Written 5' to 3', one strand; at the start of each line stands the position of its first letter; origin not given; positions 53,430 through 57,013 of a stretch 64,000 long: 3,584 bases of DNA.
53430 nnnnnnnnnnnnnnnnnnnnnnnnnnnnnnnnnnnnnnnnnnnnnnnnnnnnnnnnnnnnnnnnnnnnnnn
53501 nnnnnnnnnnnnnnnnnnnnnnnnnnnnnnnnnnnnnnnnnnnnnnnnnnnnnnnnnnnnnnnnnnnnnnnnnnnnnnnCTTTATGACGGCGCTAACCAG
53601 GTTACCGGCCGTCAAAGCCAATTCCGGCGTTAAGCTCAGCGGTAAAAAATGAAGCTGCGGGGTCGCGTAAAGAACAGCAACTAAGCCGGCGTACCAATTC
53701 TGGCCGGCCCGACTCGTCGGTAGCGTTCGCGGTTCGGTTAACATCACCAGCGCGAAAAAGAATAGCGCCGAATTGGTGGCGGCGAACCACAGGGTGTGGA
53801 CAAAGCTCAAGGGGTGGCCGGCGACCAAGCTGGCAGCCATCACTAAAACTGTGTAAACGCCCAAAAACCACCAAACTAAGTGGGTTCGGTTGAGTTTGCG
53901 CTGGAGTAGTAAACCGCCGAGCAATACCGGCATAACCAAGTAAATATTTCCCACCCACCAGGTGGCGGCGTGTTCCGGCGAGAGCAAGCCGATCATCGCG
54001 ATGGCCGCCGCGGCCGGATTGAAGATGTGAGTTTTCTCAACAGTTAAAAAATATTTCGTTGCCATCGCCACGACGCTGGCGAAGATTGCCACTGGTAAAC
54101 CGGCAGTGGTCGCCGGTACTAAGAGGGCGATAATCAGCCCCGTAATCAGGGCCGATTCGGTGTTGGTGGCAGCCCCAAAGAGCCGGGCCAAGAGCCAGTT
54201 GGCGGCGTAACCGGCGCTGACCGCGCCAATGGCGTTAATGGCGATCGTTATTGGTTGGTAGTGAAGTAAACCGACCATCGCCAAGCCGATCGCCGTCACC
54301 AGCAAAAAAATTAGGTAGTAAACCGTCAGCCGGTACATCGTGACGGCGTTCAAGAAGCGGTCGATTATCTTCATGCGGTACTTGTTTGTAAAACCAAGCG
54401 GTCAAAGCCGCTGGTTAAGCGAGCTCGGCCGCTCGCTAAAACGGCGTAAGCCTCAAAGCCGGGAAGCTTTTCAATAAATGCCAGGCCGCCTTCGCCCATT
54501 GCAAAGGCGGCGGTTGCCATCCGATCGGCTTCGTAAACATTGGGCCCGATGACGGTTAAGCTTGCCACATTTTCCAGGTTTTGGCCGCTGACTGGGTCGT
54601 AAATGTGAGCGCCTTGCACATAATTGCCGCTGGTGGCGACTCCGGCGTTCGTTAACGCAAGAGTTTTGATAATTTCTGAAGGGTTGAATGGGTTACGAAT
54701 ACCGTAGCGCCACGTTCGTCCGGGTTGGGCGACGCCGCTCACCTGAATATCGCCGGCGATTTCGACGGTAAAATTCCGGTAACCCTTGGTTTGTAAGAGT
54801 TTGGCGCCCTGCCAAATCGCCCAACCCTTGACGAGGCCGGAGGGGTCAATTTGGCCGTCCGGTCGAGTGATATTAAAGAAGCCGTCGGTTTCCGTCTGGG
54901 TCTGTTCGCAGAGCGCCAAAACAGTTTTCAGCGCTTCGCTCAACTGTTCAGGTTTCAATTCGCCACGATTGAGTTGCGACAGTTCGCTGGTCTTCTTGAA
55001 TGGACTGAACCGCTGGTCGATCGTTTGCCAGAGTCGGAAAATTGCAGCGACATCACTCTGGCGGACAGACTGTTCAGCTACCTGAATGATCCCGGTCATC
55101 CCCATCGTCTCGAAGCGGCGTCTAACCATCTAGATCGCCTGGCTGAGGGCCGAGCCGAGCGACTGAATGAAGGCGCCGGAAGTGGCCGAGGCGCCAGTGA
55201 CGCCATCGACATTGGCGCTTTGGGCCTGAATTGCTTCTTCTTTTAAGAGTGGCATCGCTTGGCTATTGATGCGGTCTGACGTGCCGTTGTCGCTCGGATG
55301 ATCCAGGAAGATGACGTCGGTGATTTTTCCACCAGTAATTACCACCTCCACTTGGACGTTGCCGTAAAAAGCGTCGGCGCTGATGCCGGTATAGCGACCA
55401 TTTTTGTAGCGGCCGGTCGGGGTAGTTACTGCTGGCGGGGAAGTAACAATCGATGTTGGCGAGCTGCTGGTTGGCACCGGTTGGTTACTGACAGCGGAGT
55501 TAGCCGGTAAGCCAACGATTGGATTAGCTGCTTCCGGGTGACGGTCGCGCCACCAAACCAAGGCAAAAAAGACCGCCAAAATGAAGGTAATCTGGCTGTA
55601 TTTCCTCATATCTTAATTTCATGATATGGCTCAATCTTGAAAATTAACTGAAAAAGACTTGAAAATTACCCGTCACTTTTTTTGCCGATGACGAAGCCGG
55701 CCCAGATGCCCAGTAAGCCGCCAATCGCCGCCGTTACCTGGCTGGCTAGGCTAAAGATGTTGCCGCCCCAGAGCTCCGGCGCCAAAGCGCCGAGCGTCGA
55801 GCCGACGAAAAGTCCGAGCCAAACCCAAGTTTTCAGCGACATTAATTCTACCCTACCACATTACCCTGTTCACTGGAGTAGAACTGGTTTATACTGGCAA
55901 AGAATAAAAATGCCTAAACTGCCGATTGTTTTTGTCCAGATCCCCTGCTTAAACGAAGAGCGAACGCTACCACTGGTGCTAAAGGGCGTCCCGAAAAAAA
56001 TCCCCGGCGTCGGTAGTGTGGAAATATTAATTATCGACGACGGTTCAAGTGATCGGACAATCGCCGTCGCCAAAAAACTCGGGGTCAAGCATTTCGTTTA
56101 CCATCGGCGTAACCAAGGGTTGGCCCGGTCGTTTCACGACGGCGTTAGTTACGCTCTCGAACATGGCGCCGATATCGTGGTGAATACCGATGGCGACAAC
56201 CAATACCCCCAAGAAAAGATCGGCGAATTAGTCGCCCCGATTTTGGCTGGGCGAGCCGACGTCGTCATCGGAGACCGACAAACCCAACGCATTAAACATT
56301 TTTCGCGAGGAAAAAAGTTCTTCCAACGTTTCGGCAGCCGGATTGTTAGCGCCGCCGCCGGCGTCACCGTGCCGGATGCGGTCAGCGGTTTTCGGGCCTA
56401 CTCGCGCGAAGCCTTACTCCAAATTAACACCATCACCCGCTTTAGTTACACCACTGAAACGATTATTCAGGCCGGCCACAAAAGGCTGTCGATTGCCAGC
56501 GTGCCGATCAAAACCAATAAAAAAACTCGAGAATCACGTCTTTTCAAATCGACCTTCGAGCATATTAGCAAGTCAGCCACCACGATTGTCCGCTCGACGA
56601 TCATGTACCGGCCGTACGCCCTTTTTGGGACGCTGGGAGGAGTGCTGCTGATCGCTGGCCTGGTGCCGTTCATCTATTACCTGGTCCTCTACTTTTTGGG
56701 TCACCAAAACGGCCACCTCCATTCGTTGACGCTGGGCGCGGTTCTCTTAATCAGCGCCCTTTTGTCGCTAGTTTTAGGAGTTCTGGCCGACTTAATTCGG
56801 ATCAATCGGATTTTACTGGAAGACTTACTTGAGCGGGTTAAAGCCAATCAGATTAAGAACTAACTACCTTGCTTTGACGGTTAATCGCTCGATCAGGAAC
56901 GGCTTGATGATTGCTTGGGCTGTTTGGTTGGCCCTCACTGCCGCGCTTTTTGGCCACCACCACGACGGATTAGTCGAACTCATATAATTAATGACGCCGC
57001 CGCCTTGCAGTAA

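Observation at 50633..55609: Membrane flavinylation module (FMN-bind, ApbE, RnfD/NqrB-like::FNR fusion) convergent with a two-component system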

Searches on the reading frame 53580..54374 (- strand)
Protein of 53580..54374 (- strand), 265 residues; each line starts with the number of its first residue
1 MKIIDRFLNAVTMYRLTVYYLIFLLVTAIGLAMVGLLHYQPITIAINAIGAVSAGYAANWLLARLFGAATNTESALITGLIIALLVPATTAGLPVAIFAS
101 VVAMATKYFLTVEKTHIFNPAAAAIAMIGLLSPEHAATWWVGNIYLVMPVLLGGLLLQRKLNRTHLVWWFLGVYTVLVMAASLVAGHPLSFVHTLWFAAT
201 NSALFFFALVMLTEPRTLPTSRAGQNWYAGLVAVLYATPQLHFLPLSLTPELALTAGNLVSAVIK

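Call 26: search_solved_structures(query=A2, max_evalue=10, show_alignments=4)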
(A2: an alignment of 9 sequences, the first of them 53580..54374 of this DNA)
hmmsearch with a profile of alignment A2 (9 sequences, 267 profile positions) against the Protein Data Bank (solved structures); distinct sequences matched with E-value up to 10: 3.
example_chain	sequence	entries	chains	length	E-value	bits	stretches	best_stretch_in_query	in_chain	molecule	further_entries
8ahx_D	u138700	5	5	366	0.032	17.2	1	150-237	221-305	Ion-translocating oxidoreductase complex subunit D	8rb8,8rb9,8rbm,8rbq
7xk3_B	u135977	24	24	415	0.22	14.5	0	59-124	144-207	Na(+)-translocating NADH-quinone reductase subunit B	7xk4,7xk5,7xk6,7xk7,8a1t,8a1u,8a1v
9ud3_B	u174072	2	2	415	0.22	14.5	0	59-124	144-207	Na(+)-translocating NADH-quinone reductase subunit B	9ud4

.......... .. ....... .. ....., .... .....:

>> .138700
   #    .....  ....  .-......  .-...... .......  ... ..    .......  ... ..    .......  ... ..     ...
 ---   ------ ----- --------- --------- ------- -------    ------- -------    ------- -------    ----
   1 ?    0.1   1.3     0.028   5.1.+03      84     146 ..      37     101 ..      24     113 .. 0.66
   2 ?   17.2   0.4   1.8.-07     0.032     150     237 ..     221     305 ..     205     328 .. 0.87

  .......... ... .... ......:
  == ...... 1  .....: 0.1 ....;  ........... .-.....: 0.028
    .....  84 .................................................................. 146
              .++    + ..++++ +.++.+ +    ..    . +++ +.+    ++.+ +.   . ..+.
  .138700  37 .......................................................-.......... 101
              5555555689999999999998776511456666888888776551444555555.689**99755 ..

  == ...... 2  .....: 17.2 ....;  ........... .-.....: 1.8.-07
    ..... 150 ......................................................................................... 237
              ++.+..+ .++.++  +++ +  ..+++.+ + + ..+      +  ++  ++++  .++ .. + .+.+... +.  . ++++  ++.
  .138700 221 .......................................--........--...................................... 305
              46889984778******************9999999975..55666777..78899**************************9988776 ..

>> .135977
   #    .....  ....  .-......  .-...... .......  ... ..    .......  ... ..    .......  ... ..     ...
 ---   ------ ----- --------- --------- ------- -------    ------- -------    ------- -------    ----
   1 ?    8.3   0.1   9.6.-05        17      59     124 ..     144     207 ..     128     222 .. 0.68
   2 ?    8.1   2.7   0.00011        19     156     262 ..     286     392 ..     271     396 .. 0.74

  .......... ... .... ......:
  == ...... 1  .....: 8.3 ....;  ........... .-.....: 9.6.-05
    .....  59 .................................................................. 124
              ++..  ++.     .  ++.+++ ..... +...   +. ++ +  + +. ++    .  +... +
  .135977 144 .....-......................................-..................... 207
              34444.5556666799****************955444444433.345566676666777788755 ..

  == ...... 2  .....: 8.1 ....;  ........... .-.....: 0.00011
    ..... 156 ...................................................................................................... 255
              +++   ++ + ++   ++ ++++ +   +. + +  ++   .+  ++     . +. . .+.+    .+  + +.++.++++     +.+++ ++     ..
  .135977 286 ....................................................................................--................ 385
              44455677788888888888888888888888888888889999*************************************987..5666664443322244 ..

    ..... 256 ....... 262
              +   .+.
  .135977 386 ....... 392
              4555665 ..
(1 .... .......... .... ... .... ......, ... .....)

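Call 70: search_protein_representatives(alignment_id=A4)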
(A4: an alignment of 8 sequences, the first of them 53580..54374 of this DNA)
Query: 8 sequences, 267 profile positions. Proteins with E-value up to 0.001 (for the whole library): 2674; up to 1e-10: 1418; up to 1e-30: 547. The best 150 are listed.
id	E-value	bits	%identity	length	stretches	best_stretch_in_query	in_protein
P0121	2.6e-119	414.3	-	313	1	2-267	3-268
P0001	2.7e-116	404.4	-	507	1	1-267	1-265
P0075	1.7e-111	388.7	-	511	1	3-266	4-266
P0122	1.5e-93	329.8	-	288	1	1-266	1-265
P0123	3.5e-83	295.8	-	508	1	1-265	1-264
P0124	7.3e-82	291.5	-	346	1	1-267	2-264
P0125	1.5e-80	287.2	-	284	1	1-267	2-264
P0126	1.9e-78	280.3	-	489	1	1-266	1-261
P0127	2.6e-78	279.9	-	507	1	3-266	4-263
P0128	3.3e-78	279.5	-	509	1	1-266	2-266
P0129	7.2e-78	278.4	-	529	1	1-266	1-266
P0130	7.4e-78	278.4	-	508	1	1-265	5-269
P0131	1.2e-77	277.6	-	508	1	3-267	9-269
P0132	5.4e-77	275.5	-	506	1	1-266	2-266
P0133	9.0e-77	274.8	-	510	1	3-265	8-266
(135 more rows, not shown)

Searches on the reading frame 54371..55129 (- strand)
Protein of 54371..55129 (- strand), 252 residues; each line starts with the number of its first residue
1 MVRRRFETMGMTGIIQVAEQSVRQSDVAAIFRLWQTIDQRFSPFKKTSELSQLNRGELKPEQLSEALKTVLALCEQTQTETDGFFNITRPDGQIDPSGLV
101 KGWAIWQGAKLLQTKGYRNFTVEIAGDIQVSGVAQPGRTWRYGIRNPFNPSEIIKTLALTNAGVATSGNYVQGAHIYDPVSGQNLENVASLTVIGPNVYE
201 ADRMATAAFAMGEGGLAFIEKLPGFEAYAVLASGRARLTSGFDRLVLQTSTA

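Call 3: search_protein_families(library=pfam, proteins=[window:54371-55129:-], max_evalue=0.01)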
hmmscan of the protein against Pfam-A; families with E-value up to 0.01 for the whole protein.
window:54371-55129:- (252 aa): 1 family
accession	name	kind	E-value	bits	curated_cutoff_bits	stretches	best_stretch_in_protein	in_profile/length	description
PF02424.20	ApbE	-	4.4e-41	141.6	25.6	2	92-228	124-265/266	ApbE family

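Call 4: search_protein_families(library=ncbifam, proteins=[window:54371-55129:-], max_evalue=0.01)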
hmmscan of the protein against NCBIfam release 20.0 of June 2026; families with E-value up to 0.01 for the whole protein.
window:54371-55129:- (252 aa): 1 family
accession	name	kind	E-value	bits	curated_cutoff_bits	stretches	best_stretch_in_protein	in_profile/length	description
NF007774.0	PRK10461.1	equivalog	1.2e-14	53.9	498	1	90-213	177-310/351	FAD:protein FMN transferase ApbE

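Call 49: search_solved_structures(query=window:54371-55129:-, max_evalue=0.001, show_alignments=2)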
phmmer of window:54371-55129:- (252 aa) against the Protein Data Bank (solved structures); distinct sequences matched with E-value up to 0.001: 13.
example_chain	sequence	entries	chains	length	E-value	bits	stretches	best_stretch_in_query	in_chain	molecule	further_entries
6nxi_A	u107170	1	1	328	2.1e-18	69.7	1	89-220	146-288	FAD:protein FMN transferase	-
6nxj_A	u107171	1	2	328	3.9e-17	65.5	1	89-220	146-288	FAD:protein FMN transferase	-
5mgy_H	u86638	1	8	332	2.4e-16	62.9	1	55-241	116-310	FAD:protein FMN transferase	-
4xgw_A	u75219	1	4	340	3.2e-16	62.5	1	83-234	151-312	FAD:protein FMN transferase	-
2o18_A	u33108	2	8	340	1.2e-15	60.7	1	83-234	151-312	Thiamine biosynthesis lipoprotein apbE | FAD:protein FMN transferase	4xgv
4xgx_A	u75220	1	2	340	8e-15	57.9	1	83-234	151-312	FAD:protein FMN transferase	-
3pnd_A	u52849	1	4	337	8.3e-15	57.9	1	83-235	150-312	Thiamine biosynthesis lipoprotein ApbE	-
7esa_A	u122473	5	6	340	1.5e-13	53.7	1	80-242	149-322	FAD:protein FMN transferase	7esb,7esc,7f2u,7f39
1vrm_A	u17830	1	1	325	1.3e-09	40.9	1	92-228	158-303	hypothetical protein TM1553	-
4xdt_A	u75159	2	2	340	1.6e-08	37.3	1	93-244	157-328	FAD:protein FMN transferase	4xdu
4ifu_A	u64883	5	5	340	1.9e-08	37.1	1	93-244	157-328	FAD:protein FMN transferase | Thiamine biosynthesis lipoprotein ApbE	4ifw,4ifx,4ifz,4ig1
7mgt_A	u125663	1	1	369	2.4e-08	36.8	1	93-244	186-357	FAD:protein FMN transferase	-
4xdr_A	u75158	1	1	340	2.5e-07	33.4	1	93-244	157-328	FAD:protein FMN transferase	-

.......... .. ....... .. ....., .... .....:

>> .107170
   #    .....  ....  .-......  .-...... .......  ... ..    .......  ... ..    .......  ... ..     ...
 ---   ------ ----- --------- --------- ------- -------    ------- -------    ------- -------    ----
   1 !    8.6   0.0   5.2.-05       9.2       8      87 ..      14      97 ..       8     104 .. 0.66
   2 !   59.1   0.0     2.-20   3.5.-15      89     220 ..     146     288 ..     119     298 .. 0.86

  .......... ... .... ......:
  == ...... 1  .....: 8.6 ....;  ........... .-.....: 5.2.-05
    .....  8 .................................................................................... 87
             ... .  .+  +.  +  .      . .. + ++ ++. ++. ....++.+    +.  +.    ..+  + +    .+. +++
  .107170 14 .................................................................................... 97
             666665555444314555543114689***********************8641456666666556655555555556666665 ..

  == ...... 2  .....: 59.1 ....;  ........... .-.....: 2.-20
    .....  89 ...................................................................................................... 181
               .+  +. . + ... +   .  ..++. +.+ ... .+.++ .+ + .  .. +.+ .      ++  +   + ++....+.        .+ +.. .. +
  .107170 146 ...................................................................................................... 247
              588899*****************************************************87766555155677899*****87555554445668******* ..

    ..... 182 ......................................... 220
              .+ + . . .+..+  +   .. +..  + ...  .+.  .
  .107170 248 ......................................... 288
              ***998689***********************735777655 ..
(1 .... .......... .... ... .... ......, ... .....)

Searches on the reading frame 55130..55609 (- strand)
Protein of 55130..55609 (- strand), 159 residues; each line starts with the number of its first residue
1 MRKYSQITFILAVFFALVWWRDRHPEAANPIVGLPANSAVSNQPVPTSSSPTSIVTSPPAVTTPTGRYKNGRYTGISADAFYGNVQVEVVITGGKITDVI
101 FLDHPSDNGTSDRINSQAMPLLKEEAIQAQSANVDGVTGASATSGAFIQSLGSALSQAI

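Call 3: search_protein_families(library=pfam, proteins=[window:55130-55609:-], max_evalue=0.01)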
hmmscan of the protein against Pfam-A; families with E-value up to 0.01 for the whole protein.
window:55130-55609:- (159 aa): 1 family
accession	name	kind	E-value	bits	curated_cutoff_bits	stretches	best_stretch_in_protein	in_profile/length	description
PF04205.19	FMN_bind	-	1.3e-09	39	22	1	82-155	3-76/77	FMN-binding domain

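Call 4: search_protein_families(library=ncbifam, proteins=[window:55130-55609:-], max_evalue=0.01)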
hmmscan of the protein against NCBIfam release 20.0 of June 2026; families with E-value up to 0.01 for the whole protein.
window:55130-55609:- (159 aa): 0 families

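Call 50: search_solved_structures(query=window:55130-55609:-, max_evalue=1, show_alignments=2)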
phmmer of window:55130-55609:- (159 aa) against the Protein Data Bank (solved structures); distinct sequences matched with E-value up to 1: 4.
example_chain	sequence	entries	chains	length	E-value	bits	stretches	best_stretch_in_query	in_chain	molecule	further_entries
8p2a_A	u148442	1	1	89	4.3e-13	52.9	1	74-158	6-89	FMN-binding domain-containing protein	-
8p2b_A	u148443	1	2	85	0.0059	20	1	76-158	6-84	Clostridiaceae bacterium FMN4 domain 1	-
3o6u_A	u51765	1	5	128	0.27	14.6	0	116-149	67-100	uncharacterized protein CPE2226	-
3mw8_A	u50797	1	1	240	0.97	12.8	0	11-72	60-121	Uroporphyrinogen-III synthase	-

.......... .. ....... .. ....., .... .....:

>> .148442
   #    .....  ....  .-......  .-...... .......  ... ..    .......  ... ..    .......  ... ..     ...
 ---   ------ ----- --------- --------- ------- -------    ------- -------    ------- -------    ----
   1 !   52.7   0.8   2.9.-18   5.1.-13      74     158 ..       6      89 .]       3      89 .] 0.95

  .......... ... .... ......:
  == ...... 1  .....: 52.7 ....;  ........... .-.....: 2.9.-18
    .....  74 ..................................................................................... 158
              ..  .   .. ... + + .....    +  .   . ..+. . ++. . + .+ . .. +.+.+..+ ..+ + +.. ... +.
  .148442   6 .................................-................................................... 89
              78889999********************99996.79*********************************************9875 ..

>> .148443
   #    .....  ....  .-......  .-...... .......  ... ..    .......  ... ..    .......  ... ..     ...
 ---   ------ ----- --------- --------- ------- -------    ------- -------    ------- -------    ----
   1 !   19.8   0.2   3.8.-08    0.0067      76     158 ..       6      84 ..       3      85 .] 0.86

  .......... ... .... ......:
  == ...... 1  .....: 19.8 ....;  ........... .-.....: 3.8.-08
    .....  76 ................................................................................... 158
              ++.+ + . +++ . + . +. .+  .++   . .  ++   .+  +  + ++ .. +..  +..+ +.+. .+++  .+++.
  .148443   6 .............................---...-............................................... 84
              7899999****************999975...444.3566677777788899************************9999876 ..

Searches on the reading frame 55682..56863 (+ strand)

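Call 3: search_protein_families(library=pfam, proteins=[window:55682-56863:+], max_evalue=0.01)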
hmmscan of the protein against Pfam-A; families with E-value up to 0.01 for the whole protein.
window:55682-56863:+ (393 aa): 2 families
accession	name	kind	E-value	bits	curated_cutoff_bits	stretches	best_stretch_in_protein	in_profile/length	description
PF00535.33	Glycos_transf_2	-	1.2e-22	81.1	23.3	1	86-245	3-164/168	Glycosyl transferase family 2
PF13273.12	DUF4064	-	0.0015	19.2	32.1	1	301-364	42-101/102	Protein of unknown function (DUF4064)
